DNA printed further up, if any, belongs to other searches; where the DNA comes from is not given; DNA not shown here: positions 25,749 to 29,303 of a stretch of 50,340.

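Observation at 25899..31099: Compact three-gene operon of unassigned function: GGCT-fold enzyme, metal-site-less NRAMP-fold transporter and a 1084-aa transporter/HEAT/cNMP-like fusion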

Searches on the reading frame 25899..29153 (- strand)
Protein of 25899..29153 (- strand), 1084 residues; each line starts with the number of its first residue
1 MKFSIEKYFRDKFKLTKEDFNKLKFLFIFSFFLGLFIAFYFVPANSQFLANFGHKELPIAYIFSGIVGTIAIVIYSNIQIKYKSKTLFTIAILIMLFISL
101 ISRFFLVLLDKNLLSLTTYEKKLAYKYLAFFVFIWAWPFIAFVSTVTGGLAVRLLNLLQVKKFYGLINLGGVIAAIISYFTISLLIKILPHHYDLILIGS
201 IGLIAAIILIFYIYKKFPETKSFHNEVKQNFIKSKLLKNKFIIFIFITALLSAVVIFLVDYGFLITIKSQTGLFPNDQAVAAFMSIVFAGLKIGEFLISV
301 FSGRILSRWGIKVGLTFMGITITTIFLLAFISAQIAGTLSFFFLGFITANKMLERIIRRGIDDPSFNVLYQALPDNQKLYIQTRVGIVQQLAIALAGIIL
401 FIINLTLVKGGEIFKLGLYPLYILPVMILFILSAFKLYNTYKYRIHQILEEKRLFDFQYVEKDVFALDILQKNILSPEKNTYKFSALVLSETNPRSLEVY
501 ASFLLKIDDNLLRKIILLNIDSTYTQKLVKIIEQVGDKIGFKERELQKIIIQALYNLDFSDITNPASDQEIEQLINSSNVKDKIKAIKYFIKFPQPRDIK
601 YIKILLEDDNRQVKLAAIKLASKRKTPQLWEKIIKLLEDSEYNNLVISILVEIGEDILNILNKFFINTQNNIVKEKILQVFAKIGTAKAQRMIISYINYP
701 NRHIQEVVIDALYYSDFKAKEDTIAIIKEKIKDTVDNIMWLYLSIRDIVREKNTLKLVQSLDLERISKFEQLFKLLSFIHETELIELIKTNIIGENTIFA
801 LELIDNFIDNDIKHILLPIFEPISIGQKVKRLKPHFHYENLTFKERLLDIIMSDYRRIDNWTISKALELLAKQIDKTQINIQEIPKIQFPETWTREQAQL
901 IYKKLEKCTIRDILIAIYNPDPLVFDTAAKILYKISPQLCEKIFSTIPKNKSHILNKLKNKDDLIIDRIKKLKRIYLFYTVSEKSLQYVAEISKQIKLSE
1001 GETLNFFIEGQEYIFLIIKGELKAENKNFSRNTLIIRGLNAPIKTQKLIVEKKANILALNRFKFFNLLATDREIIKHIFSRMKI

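Call 3: search_protein_families(library=pfam, proteins=[window:25899-29153:-], max_evalue=0.01)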
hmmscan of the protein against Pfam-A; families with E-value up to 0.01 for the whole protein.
window:25899-29153:- (1084 aa): 2 families
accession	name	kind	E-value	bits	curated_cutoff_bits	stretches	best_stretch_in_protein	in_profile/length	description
PF13646.12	HEAT_2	-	1e-06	29.4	27.7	0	572-641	6-75/88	HEAT repeats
PF07690.21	MFS_1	-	0.00017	21.1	33.4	1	28-347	2-307/347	Major Facilitator Superfamily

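Call 4: search_protein_families(library=ncbifam, proteins=[window:25899-29153:-], max_evalue=0.01)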
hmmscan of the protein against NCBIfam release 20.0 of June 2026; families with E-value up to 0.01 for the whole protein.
window:25899-29153:- (1084 aa): 1 family
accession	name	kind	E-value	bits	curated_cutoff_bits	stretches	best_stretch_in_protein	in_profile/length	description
NF045915.1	PhycobilmeDegNblB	equivalog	6.2e-07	29.2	300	1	569-620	4-55/214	phycobilisome degradation protein NblB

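Call 39: find_homologous_proteins(query=window:25899-29153:-)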
Query window:25899-29153:- (1084 aa): 186 proteins with E <= 0.001 among 8000 candidates; the best 120 are listed.
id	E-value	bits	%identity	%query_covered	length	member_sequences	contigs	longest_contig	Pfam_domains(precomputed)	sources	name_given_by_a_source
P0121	0.0e+0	2305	100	100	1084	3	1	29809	PF13646.13,PF07690.22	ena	-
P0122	0.0e+0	1554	67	100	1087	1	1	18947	PF07690.22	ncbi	-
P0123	0.0e+0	1233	54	100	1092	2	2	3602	PF07690.22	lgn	-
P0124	0.0e+0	1204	53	100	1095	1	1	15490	-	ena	-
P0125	0.0e+0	1203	54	100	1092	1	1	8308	PF07690.22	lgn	-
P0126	0.0e+0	1199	54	100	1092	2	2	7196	PF07690.22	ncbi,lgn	-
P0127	0.0e+0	1192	54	100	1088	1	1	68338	PF07690.22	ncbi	-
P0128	0.0e+0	1191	54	100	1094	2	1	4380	PF07690.22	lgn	-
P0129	0.0e+0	1189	53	100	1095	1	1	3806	PF07690.22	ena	-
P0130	0.0e+0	1177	52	100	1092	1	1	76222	PF07690.22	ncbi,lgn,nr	ncbi:MAG: MFS transporter [Bacteroidales bacterium]|nr:MFS transporter [Bacteroidales bacterium]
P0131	0.0e+0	1176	53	100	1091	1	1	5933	PF07690.22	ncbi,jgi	-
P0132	0.0e+0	1175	53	100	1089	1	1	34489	PF13646.13,PF07690.22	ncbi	-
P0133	0.0e+0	1174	52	100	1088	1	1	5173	PF07690.22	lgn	-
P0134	0.0e+0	1170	53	100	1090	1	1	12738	PF07690.22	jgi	jgi:ATP:ADP antiporter, AAA family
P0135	0.0e+0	1167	54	100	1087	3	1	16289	PF13646.13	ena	-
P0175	2.8e-237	809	39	98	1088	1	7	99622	PF13646.13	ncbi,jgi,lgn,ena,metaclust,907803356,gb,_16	metaclust:\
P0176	6.7e-236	804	39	100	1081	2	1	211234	PF07690.22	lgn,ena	-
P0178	3.7e-235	802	39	99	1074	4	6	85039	PF13646.13,PF07690.22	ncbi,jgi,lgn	-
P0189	8.9e-232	791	39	100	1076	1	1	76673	PF13646.13,PF07690.22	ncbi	-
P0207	4.5e-228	778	41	97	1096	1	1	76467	PF13646.13,PF07690.22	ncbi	-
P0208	6.6e-228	778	40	99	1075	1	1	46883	PF13646.13,PF07690.22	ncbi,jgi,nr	ncbi:MAG: MFS transporter [Chlorobi bacterium]|nr:MFS transporter [Chlorobiota bacterium]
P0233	2.3e-224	766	41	97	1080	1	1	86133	PF13646.13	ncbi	-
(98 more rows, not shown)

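Call 40: search_solved_structures(query=window:25899-29153:-, max_evalue=1)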
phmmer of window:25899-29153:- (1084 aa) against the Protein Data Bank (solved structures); distinct sequences matched with E-value up to 1: 0.

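Call 46: find_encoding_contigs(protein=P0176, flank=7000, max_places=2)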
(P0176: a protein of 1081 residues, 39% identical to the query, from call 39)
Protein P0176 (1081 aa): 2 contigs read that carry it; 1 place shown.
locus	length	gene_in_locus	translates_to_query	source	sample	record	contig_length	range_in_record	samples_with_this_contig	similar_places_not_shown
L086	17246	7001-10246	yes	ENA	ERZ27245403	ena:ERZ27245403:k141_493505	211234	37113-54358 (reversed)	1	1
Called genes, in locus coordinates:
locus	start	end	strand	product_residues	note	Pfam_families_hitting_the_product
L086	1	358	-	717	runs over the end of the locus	PF02730:AFOR_N, PF01314:AFOR_C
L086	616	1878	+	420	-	PF13173:AAA_14, PF13635:DUF4143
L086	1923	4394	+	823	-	PF05970:PIF1, PF13245:AAA_19, PF13401:AAA_22 (faint), PF13479:AAA_24 (faint), PF13604:AAA_30, PF00570:HRDC, PF14493:HTH_40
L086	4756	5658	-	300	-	PF00248:Aldo_ket_red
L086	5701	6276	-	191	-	PF18306:LDcluster4, PF03641:Lysine_decarbox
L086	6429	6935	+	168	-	PF06094:GGACT (weak)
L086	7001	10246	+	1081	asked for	PF07690:MFS_1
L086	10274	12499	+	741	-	PF00930:DPPIV_N, PF26549:Tricorn_N (faint), PF26550:Tricorn_2nd (faint), PF07676:PD40 (faint), PF00326:Peptidase_S9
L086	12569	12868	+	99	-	-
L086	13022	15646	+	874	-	PF01339:CheB_methylest, PF03705:CheR_N, PF01739:CheR, PF28159:CEP89 (weak), PF08448:PAS_4 (weak), PF13596:PAS_10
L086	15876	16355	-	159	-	PF14126:DUF4293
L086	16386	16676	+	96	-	PF05258:DciA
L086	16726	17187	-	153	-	PF00334:NDK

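Call 47: find_encoding_contigs(protein=P0208, flank=7000, max_places=2)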
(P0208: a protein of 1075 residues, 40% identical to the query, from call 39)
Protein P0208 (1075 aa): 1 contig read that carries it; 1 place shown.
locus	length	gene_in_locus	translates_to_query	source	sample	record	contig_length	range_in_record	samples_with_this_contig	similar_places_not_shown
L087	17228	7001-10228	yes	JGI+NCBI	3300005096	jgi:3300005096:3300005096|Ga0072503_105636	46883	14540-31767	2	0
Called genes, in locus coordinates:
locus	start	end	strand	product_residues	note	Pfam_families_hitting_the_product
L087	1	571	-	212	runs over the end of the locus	PF27271:AF_1327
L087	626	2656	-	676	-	PF00133:tRNA-synt_1, PF09334:tRNA-synt_1g, PF08264:Anticodon_1, PF19303:Anticodon_3, PF01588:tRNA_bind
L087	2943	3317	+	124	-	PF00085:Thioredoxin, PF13098:Thioredoxin_2, PF13905:Thioredoxin_8 (faint)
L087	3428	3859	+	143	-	PF00085:Thioredoxin, PF00578:AhpC-TSA (weak), PF13098:Thioredoxin_2, PF13905:Thioredoxin_8 (faint)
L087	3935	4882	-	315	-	PF14717:DUF4465, PF18962:Por_Secre_tail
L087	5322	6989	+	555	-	PF08269:dCache_2, PF17200:sCache_2, PF17201:Cache_3-Cache_2 (weak), PF01590:GAF, PF13185:GAF_2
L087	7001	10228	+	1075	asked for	PF07690:MFS_1, PF13646:HEAT_2 (faint)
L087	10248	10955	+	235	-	PF00072:Response_reg, PF04397:LytTR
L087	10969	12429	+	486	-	PF01546:Peptidase_M20, PF07687:M20_dimer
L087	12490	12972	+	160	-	PF08211:dCMP_cyt_deam_2, PF00383:dCMP_cyt_deam_1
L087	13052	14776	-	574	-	PF02878:PGM_PMM_I, PF02879:PGM_PMM_II, PF02880:PGM_PMM_III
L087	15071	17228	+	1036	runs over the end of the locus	PF13620:CarboxypepD_reg, PF13715:CarbopepD_reg_2, PF07715:Plug, PF00593:TonB_dep_Rec_b-barrel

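Call 48: find_encoding_contigs(protein=P0233, flank=7000, max_places=2)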
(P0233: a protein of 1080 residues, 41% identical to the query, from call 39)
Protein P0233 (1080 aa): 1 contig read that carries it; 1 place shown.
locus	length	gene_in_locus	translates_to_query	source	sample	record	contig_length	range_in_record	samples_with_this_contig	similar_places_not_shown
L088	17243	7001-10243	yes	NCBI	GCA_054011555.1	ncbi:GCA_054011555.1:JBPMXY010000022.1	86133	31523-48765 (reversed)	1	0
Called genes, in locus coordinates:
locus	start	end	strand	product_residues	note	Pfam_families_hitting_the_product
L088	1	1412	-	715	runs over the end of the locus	PF13424:TPR_12 (faint), PF25063:ARM_TT21_C, PF00515:TPR_1 (faint), PF07719:TPR_2 (faint), PF14938:SNAP (weak), PF25068:ARM_TT21_4th (weak), PF13432:TPR_16 (weak), PF14559:TPR_19, +8 more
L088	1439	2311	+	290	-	PF04187:Cofac_haem_bdg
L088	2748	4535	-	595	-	PF23914:TPR_CcmH_CycH (weak), PF13431:TPR_17, PF13432:TPR_16 (weak), PF00515:TPR_1 (weak), PF13414:TPR_11, PF13424:TPR_12, PF14559:TPR_19, PF21033:RMD1-3, +8 more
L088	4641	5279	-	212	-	PF01712:dNK, PF02223:Thymidylate_kin (weak)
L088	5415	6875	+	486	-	PF00370:FGGY_N, PF02782:FGGY_C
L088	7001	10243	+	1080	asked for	PF13646:HEAT_2 (faint)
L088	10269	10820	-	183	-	-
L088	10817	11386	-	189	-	-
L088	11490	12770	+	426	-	PF20094:GWxTD_dom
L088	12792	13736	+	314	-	PF01040:UbiA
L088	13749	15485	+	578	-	PF05496:RuvB_N (weak), PF13177:DNA_pol3_delta2, PF13401:AAA_22 (weak), PF00004:AAA, PF21960:RCF1-5-like_lid (weak), PF22608:DNAX_ATPase_lid, PF12169:DNA_pol3_gamma3, PF28557:DUF8439 (weak), +1 more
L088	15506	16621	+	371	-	PF02463:SMC_N, PF13175:AAA_15, PF13476:AAA_23, PF13304:AAA_21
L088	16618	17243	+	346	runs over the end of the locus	PF00383:dCMP_cyt_deam_1, PF14437:MafB19-deam (weak), PF01872:RibD_C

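Call 63: predict_structure(alignment_id=A2)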
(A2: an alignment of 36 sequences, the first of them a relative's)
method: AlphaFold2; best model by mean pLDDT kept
length: 1084 residues; sequences in the alignment: 36
mean_pLDDT: 85.6   pTM: 0.75
mean pLDDT of the five models: 85.6, 85.4, 82.6, 82.1, 81.5
residues with pLDDT >= 90: 386; 70-90: 631; 50-70: 48; < 50: 19
segments of 3 or more residues with pLDDT < 50: 1-3, 222-232, 458-460
pLDDT, mean of each block of 10 residues (from residue 1): 60 72 89 92 86 87 89 76 78 89 86 85 88 88 80 69 73 87 83 87 92 83 44 62 90 91 87 79 85 81 74 87 92 88 90 86 81 73 80 91 83 81 92 92 87 62 76 85 89 87 88 89 89 85 83 90 85 90 91 86 91 90 89 91 90 92 92 92 94 92 91 92 93 95 91 89 92 95 89 79 87 90 85 89 93 86 93 80 78 87 86 90 92 89 85 86 88 85 87 90 89 90 88 87 89 91 89 83 54
secondary structure, 60 per line:
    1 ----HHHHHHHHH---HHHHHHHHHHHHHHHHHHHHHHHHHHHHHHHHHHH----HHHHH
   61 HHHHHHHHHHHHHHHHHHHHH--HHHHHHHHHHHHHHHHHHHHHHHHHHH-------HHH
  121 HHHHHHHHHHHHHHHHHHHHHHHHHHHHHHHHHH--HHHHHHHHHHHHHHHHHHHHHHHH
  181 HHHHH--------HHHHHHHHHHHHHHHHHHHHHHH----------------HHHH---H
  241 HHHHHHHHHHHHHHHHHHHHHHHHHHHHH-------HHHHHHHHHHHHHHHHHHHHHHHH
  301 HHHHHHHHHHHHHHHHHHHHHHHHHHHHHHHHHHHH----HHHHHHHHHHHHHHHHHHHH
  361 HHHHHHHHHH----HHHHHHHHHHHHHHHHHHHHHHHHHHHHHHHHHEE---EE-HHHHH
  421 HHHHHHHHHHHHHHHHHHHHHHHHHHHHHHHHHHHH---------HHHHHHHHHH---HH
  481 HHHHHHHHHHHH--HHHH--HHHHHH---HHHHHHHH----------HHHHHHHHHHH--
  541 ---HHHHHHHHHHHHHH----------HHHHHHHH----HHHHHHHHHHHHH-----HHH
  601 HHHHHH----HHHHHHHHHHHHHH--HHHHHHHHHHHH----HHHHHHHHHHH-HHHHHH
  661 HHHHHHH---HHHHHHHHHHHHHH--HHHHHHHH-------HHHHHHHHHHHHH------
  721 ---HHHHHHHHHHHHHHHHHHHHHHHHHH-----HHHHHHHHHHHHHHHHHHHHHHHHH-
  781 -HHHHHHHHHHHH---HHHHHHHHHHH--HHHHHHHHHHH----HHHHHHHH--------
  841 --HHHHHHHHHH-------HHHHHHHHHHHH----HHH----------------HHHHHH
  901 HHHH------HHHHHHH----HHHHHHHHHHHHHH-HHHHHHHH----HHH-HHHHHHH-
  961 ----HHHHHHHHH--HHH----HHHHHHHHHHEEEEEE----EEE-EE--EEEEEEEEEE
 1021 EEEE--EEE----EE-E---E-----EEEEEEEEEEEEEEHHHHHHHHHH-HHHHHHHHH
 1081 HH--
elements in order (helices of 4 or more, strands of 3 or more residues): H5-13 H17-51 H56-81 H84-110 H118-154 H157-185 H194-216 H233-236 H240-269 H277-336 H341-370 H375-407 H416-456 H466-475 H479-492 H495-498 H501-506 H510-517 H528-538 H544-557 H568-575 H580-592 H598-606 H611-624 H627-638 H643-653 H655-667 H671-684 H687-694 H702-714 H724-749 H755-779 H782-793 H797-807 H810-820 H825-832 H843-852 H860-871 H895-904 H911-917 H922-935 H937-944 H953-959 H965-973 H983-992 E993-998 E1003-1005 E1011-1024 E1027-1029 E1047-1060 H1061-1070 H1072-1082
